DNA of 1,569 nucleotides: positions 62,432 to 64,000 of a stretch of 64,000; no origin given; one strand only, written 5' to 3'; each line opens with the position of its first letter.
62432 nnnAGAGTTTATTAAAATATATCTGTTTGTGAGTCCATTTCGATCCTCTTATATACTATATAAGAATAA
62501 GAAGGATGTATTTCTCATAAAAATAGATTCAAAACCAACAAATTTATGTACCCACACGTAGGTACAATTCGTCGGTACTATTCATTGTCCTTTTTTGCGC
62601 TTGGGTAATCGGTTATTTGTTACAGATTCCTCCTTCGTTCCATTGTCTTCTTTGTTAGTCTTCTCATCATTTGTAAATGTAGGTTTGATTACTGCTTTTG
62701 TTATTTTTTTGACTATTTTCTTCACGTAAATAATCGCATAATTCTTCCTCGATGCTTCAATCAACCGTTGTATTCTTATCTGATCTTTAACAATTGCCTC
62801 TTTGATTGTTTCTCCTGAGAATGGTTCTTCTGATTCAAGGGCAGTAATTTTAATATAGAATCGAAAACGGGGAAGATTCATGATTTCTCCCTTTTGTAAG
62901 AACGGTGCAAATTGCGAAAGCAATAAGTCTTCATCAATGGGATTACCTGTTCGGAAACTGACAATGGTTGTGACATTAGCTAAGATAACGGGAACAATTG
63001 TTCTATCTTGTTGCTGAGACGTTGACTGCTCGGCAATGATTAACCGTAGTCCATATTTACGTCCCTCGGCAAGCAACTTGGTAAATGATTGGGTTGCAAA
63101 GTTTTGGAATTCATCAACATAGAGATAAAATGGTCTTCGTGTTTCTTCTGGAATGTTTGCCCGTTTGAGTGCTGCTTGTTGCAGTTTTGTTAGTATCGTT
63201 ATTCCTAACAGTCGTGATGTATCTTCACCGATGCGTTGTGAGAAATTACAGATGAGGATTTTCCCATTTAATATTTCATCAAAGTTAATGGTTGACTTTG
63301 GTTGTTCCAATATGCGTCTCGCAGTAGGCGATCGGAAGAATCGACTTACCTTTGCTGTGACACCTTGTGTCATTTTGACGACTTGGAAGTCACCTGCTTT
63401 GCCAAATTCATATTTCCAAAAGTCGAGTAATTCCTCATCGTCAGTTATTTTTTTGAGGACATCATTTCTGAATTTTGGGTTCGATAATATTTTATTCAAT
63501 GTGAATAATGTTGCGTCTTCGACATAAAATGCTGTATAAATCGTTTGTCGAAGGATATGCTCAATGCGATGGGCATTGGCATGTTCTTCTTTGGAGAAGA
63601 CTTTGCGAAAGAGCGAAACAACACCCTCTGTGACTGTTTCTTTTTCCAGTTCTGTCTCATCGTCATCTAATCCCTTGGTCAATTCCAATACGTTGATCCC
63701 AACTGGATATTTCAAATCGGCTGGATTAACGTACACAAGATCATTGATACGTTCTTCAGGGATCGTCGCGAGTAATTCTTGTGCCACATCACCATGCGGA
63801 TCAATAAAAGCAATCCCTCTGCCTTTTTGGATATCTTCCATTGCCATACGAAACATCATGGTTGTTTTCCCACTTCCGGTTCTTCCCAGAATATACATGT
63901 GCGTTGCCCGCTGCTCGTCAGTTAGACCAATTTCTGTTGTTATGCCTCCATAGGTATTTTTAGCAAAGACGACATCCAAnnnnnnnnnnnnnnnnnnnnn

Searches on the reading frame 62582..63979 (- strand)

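Call 63: search_protein_families(library=pfam, proteins=[window:62582-63979:-], max_evalue=0.001)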
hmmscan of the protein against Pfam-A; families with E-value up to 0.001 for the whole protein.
window:62582-63979:- (465 aa): 7 families
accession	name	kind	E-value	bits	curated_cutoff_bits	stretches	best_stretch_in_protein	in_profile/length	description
PF10412.15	TrwB_AAD_bind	-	3.2e-08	33.3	20.5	0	268-324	230-287/387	Type IV secretion-system coupling protein DNA-binding domain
PF25199.1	nSTAND_NTPase5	-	1.1e-07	32.2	34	1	21-84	37-102/145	Novel STAND NTPase 5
PF01935.23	DUF87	-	1.7e-06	28.7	23.2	1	26-162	24-146/220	Helicase HerA, central domain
PF12696.13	TraG-D_C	-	4.2e-06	27.1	22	1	283-325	1-44/126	TraM recognition site of TraD and TraG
PF02534.20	T4SS-DNA_transf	-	0.0001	21.8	20.1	1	23-325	44-346/468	Type IV secretory system Conjugative DNA transfer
PF13401.12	AAA_22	-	0.00028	21.6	27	0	24-74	4-55/130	AAA domain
PF13191.12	AAA_16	-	0.00054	20.9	32.6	0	23-82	22-83/167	AAA ATPase domain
